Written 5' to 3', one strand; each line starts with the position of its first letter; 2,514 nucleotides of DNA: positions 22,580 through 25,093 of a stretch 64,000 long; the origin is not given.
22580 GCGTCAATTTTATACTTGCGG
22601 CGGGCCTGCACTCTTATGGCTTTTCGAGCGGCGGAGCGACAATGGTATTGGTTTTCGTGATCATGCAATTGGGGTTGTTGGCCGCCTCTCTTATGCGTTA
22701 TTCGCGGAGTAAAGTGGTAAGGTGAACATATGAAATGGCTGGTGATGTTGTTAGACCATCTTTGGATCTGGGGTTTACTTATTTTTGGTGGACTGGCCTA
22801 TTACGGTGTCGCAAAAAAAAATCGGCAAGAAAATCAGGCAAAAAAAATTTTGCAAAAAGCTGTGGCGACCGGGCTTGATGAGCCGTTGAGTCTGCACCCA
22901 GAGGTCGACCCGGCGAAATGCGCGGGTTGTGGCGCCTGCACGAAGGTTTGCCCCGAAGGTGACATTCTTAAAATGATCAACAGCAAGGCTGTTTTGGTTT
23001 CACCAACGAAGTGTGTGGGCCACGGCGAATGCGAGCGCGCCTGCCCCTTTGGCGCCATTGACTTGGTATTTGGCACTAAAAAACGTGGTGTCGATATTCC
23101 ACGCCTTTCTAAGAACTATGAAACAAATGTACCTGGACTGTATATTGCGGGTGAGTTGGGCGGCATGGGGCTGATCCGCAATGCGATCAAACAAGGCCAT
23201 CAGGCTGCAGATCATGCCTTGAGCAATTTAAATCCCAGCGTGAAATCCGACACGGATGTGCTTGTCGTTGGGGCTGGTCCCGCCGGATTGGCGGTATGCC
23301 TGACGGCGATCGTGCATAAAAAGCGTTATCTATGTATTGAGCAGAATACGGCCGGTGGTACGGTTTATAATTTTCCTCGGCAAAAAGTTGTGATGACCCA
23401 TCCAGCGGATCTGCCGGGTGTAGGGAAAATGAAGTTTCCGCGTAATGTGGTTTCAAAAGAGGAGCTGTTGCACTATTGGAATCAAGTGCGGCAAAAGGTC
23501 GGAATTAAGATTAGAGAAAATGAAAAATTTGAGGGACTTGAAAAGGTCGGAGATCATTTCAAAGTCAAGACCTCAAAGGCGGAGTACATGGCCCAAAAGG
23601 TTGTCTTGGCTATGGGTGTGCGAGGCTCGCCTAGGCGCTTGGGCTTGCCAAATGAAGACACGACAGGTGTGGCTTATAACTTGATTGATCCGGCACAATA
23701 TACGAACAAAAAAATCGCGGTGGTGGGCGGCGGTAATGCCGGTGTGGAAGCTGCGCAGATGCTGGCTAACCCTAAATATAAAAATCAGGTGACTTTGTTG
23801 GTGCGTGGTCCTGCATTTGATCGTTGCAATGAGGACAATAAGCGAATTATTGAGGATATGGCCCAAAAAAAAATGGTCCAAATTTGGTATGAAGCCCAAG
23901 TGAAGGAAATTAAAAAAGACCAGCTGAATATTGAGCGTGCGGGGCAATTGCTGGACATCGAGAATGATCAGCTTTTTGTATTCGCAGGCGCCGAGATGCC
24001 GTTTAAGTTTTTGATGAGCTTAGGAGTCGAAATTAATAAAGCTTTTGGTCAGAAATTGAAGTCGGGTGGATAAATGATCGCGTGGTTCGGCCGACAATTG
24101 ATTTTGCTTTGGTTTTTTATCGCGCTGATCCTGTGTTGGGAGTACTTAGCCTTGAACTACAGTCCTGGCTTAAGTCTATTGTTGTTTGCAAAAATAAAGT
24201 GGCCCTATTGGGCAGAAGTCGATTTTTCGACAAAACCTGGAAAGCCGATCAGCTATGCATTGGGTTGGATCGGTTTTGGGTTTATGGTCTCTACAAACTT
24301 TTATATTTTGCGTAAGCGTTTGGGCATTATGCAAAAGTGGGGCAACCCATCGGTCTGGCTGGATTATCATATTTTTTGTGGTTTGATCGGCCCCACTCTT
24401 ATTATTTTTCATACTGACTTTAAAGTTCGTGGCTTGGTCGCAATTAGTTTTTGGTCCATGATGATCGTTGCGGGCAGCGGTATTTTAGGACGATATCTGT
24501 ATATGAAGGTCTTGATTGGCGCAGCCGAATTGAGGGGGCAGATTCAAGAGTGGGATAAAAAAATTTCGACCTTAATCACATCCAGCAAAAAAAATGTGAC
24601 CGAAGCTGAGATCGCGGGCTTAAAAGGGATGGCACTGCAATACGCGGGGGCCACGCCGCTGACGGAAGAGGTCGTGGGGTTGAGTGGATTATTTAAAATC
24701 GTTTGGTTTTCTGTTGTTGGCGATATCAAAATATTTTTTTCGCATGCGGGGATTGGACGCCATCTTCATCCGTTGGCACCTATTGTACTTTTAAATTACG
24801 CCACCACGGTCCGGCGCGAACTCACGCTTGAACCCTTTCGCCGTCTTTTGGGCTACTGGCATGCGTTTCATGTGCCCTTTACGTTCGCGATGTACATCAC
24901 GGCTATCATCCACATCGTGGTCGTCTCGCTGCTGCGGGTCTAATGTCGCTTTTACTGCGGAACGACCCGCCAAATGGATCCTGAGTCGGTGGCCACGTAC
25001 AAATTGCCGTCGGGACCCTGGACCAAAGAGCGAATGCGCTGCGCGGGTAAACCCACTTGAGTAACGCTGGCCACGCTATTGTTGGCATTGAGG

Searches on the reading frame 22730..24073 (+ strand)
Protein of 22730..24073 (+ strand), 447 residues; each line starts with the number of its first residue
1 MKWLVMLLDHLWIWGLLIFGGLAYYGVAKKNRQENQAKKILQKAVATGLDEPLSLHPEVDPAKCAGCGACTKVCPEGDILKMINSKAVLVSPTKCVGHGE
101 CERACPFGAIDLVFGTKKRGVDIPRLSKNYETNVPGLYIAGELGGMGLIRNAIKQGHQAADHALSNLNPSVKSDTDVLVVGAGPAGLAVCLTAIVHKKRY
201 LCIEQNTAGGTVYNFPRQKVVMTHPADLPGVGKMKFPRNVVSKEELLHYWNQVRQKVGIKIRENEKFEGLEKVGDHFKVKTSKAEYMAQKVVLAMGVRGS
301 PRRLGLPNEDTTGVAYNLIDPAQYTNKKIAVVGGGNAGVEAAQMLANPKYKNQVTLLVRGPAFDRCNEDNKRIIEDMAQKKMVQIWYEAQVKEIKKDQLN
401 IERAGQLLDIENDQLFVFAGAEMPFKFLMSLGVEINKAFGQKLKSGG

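Call 35: search_protein_families(library=pfam, proteins=[window:22730-24073:+], max_evalue=0.0001)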
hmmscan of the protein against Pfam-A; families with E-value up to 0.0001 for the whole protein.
window:22730-24073:+ (447 aa): 22 families
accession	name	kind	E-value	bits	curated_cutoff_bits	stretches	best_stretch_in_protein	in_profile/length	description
PF13738.12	Pyr_redox_3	-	2.3e-39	135.9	30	1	178-436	1-282/305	Pyridine nucleotide-disulphide oxidoreductase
PF07992.20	Pyr_redox_2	-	4.5e-29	102.2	26.1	1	176-437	2-253/291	Pyridine nucleotide-disulphide oxidoreductase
PF00070.33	Pyr_redox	-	1.4e-12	48.4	22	1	328-398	1-70/82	Pyridine nucleotide-disulphide oxidoreductase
PF12837.12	Fer4_6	-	4.6e-12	45.7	25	1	56-77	1-22/24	4Fe-4S binding domain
PF03486.20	HI0933_like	-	1.6e-11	44.6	50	0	236-302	102-169/244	HI0933-like protein Rossmann domain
PF13237.11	Fer4_10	-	1.3e-10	41.4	25.5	1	57-106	2-53/53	4Fe-4S dicluster domain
PF12797.12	Fer4_2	-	3.5e-10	39.6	24.5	1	56-76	2-22/22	4Fe-4S binding domain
PF00037.32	Fer4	-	4.6e-10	39.3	21.1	1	57-77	1-21/24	4Fe-4S binding domain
PF12838.12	Fer4_7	-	1.5e-09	38.6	27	1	63-109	1-52/52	4Fe-4S dicluster domain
PF13434.12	Lys_Orn_oxgnase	-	7.2e-09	35.7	21.3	1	243-393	94-253/339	L-lysine 6-monooxygenase/L-ornithine 5-monooxygenase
PF01266.30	DAO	-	1.9e-07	31.4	27.9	0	237-298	141-205/353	FAD dependent oxidoreductase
PF14697.11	Fer4_21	-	3.6e-07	30.6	35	1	59-111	3-58/59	4Fe-4S dicluster domain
PF13187.11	Fer4_9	-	1.1e-06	29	27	1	63-110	1-52/52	4Fe-4S dicluster domain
PF13183.11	Fer4_8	-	2.6e-06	28.3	27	0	51-77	46-67/68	4Fe-4S dicluster domain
PF13484.11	Fer4_16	-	2.9e-06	28.4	30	0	63-79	1-17/66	4Fe-4S double cluster binding domain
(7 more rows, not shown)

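Call 71: search_protein_families(library=ncbifam, proteins=[window:22730-24073:+], max_evalue=1)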
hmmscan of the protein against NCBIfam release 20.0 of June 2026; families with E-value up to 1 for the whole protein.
window:22730-24073:+ (447 aa): 207 families (the best 25 are shown)
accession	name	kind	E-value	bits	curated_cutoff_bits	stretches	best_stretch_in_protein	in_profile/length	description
TIGR04018.1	Bthiol_YpdA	hypoth_equivalog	2.7e-45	154.6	339.9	1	176-438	1-264/316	YpdA family putative bacillithiol disulfide reductase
TIGR01292.1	TRX_reduct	equivalog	1.8e-26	92.6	343.45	1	176-436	2-250/300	thioredoxin-disulfide reductase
TIGR03143.1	AhpF_homolog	hypoth_equivalog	2.4e-21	75.9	687.65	1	176-399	6-210/555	putative alkyl hydroperoxide reductase F subunit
TIGR01350.1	lipoamide_DH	equivalog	6.9e-17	61.3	408.8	3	276-437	116-285/461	dihydrolipoyl dehydrogenase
TIGR03140.1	AhpF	equivalog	8.1e-16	57.6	502.9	1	133-399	170-419/515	alkyl hydroperoxide reductase subunit F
NF040770.1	hetero_SS_HdrA2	exception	1.4e-14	53.2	1100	2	45-116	560-629/777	CoB-CoM heterodisulfide reductase HdrA2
NF040505.1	ArsO_flavin_mono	equivalog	1.2e-13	51.2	425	1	175-358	1-189/346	ArsO family NAD(P)H-dependent flavin-containing monooxygenase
NF009410.0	PRK12771.1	subfamily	4.9e-13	48.5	516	2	63-114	513-564/566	NAD(P)-binding protein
TIGR02053.1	MerA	equivalog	5.1e-13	48.8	454.45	1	176-435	2-282/465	mercury(II) reductase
NF004991.0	PRK06370.1-3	subfamily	5.1e-12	45.1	620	2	271-422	148-301/509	FAD-containing oxidoreductase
NF004776.0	PRK06116.1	equivalog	7.5e-12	45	480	1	173-399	3-239/450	glutathione-disulfide reductase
NF040864.1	HgcB_ferredoxin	equivalog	3.4e-11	42.8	99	1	58-113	10-64/93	mercury methylation ferredoxin HgcB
NF007614.0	PRK10262.1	equivalog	6.1e-11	42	644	1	176-402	8-219/321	thioredoxin-disulfide reductase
TIGR00275.1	TIGR00275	subfamily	6.1e-11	41.8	183.8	2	236-301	99-163/401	aminoacetone oxidase family FAD-binding enzyme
NF004945.0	PRK06292.2-3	equivalog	1.3e-10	40.9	494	2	259-437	101-281/457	dihydrolipoyl dehydrogenase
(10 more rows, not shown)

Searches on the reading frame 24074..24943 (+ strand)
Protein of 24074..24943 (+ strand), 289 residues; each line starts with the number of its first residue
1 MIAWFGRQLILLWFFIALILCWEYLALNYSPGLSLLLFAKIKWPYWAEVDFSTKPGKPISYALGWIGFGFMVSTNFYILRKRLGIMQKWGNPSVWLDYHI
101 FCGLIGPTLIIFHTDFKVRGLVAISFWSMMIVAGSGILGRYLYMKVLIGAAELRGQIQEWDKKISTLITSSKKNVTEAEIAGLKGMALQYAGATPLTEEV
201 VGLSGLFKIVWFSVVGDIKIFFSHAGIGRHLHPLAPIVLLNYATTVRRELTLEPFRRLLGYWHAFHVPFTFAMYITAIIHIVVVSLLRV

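Call 35: search_protein_families(library=pfam, proteins=[window:24074-24943:+], max_evalue=0.0001)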
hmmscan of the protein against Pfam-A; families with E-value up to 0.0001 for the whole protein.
window:24074-24943:+ (289 aa): 0 families

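Call 53: find_homologous_proteins(query=window:24074-24943:+, max_evalue=0.001)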
Query window:24074-24943:+ (289 aa): 140 proteins with E <= 0.001 among 2516 candidates; the best 120 are listed.
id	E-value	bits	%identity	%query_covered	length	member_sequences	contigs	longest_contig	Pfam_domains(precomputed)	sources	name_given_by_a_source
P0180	3.1e-190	649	100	100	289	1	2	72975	-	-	-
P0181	3.7e-110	386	60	100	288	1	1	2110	-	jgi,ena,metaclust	metaclust:\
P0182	4.1e-84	301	52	97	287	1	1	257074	-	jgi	jgi:hypothetical protein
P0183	3.6e-83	298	50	99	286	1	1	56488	-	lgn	-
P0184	5.0e-77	277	50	92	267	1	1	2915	-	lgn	-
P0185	1.9e-72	262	46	90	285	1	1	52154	-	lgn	-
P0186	1.4e-71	259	47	95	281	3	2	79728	-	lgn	-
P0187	5.1e-70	254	44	96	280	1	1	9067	-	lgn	-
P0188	3.3e-69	252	44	96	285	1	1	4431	-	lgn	-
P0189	2.7e-68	249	46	98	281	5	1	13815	-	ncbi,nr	ncbi:MAG: hypothetical protein IT288_12555 [Bdellovibrionales bacterium]|nr:hypothetical protein [Bd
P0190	7.8e-66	241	47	96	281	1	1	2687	-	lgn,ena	-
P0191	8.3e-66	240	41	98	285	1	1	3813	-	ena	-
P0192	9.4e-66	240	43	96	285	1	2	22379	-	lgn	-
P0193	1.1e-65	240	44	96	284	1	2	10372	-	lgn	-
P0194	1.2e-65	240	41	97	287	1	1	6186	-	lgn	-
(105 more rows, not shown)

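Call 61: search_protein_representatives(alignment_id=A4)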
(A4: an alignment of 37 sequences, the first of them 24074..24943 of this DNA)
Query: 37 sequences, 285 profile positions. Proteins with E-value up to 0.001 (for the whole library): 3114; up to 1e-10: 1835; up to 1e-30: 324. The best 150 are listed.
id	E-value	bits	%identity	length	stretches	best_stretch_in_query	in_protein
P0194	7.1e-112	390.1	-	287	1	3-284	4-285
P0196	4.6e-109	380.8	-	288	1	1-284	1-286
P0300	7.2e-109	380.2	-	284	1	1-284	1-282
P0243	1.4e-108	379.2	-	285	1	1-283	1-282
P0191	2.6e-107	375.1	-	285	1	1-284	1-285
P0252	2.8e-107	375.0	-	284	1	1-284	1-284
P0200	7.1e-107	373.6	-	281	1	1-284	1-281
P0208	1.1e-105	369.7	-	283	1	1-283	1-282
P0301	1.6e-104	365.9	-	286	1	1-284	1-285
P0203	2.5e-104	365.3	-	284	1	3-285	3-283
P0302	3.8e-104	364.7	-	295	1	3-284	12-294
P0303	8.3e-104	363.6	-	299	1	3-284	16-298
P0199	5.4e-102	357.6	-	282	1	1-284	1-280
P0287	4.5e-100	351.3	-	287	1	1-284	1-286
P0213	7.6e-100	350.6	-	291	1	1-284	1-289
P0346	1.1e-53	199.1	-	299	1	48-281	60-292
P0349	1.0e-51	192.7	-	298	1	47-283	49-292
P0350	2.5e-51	191.4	-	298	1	51-283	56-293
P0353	1.9e-50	188.5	-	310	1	50-281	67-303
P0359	3.4e-49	184.4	-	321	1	49-281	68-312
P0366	1.4e-47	179.1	-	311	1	43-281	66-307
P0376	1.3e-45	172.7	-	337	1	51-283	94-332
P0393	7.1e-43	163.7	-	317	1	51-283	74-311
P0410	3.8e-41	158.0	-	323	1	52-283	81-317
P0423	4.1e-40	154.6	-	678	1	42-282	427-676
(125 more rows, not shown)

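Call 62: list_cluster_members(proteins=[P0346, P0349, P0350, P0353, P0359, P0366, P0376, P0393, P0410, P0423])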
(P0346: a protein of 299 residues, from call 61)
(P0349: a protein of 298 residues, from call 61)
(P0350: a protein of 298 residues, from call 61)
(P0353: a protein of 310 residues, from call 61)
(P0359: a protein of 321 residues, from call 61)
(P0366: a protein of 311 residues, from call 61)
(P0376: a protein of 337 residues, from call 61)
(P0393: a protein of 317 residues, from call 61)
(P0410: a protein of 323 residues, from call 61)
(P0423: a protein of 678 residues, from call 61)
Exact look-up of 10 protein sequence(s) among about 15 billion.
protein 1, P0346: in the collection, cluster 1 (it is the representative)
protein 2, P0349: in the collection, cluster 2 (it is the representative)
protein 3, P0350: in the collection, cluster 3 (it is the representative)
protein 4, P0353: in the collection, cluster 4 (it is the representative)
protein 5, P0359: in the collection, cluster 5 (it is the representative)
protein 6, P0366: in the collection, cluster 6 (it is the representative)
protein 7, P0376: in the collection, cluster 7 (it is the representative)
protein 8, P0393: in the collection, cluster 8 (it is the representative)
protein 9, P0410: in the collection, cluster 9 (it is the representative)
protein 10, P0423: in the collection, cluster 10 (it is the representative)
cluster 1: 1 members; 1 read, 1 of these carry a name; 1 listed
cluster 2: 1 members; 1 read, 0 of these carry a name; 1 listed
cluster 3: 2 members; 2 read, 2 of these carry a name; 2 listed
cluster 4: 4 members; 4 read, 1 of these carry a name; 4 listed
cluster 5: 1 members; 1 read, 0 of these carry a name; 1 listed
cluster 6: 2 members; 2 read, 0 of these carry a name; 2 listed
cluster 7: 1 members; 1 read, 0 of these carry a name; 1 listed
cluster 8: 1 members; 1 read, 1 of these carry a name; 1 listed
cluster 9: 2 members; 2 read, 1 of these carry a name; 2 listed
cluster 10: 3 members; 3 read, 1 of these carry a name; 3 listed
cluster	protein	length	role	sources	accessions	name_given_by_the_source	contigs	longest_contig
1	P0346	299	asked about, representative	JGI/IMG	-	hypothetical protein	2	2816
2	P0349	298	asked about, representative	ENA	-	-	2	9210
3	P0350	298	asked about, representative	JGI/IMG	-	hypothetical protein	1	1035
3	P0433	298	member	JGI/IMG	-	hypothetical protein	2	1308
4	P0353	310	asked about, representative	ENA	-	-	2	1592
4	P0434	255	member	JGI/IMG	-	hypothetical protein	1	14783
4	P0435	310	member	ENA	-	-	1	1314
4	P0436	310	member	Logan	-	-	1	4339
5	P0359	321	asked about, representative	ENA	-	-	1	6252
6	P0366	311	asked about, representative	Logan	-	-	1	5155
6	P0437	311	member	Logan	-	-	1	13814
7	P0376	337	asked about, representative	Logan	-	-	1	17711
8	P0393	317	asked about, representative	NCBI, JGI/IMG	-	hypothetical protein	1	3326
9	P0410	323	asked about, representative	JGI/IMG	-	hypothetical protein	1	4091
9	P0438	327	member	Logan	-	-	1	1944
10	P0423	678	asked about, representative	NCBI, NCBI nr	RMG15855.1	MAG: hypothetical protein D6729_11920 [Deltaproteobacteria bacterium]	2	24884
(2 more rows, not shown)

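Call 63: search_dna_similar(query=window:24074-24943:+, collection=plasmids, mode=protein, max_evalue=0.001, max_rows=15)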
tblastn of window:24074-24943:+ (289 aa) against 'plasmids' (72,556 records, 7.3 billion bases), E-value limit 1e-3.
Records with a match: 2; places in all: 2; records where one place covers at least 80% of the query: 0.
Best place of each record, by identity: <60% 2.
By first word of the organism name: Emticicia 1; Methylophaga 1.
By predicted mobility (MOB-suite, as given by PLSDB): non-mobilizable 2.
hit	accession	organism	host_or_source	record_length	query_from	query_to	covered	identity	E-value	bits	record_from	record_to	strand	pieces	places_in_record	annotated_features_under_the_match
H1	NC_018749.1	Emticicia oligotrophica DSM 17448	warm spring water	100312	54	284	80%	28.0%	6e-13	76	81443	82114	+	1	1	hypothetical protein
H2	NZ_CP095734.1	Methylophaga pinxianii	pure culture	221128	55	146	32%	35.1%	3e-5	53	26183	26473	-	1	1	hypothetical protein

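Call 71: search_protein_families(library=ncbifam, proteins=[window:24074-24943:+], max_evalue=1)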
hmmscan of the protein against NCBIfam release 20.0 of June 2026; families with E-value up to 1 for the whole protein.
window:24074-24943:+ (289 aa): 0 families

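Call 72: search_protein_families(library=pfam, alignment_id=A4, max_evalue=1)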
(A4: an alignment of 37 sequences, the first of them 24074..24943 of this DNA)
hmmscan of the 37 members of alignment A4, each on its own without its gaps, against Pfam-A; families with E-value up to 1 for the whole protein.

A. member 1, window:24074-24943:+ (289 aa): 0 families

B. families by the number of members that match (of 37 scanned): 12 families
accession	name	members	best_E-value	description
PF14358.11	DUF4405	28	7e-05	Domain of unknown function (DUF4405)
PF01794.25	Ferric_reduct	6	0.027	Ferric reductase like transmembrane component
PF03929.21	PepSY_TM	2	0.57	PepSY-associated TM region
PF23995.1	DUF7313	1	0.0013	Domain of unknown function (DUF7313)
PF24272.1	DUF7468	1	0.021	Family of unknown function (DUF7468)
PF10660.14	MitoNEET_N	1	0.04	Iron-containing outer mitochondrial membrane protein N-terminus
PF07332.16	Phage_holin_3_6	1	0.11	Putative Actinobacterial Holin-X, holin superfamily III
PF19297.4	QcrA_N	1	0.11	QcrA subunit N-terminal region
PF01292.26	Ni_hydr_CYTB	1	0.16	Prokaryotic cytochrome b561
PF18270.6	Evf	1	0.17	Virulence factor Evf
PF10451.15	Stn1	1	0.18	Telomere regulation protein Stn1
PF20234.3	DUF6591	1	0.37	Family of unknown function (DUF6591)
